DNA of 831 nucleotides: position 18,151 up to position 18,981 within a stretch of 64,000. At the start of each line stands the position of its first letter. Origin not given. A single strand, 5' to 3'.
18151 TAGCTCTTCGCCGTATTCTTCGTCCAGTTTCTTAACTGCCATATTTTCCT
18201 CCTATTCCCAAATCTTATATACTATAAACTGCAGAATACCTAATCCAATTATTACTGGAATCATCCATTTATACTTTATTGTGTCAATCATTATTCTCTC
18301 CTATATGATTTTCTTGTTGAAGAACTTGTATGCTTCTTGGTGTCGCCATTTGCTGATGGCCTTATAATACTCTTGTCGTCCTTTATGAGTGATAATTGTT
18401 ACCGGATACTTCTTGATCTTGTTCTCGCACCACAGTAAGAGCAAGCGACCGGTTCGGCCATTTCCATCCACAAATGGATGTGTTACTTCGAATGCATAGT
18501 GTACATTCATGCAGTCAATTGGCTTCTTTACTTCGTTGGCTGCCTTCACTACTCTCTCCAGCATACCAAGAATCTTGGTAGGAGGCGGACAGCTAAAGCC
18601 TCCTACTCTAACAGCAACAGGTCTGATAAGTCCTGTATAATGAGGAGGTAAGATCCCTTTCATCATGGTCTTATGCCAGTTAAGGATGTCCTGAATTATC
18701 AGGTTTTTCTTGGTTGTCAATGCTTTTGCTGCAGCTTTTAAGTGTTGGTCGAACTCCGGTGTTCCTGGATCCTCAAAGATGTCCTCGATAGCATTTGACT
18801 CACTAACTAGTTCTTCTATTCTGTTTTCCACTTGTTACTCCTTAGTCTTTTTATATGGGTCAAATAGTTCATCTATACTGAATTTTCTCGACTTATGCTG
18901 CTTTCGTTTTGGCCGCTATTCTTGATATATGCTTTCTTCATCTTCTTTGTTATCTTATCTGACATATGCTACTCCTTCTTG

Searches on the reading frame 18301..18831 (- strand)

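Call 75: search_protein_families(library=pfam, proteins=[window:18301-18831:-], max_evalue=0.001)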
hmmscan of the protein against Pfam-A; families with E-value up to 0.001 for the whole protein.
window:18301-18831:- (176 aa): 1 family
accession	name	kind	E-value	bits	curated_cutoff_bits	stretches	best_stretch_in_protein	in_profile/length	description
PF02661.23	Fic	-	1.1e-15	58.6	24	1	46-134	4-91/93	Fic/DOC family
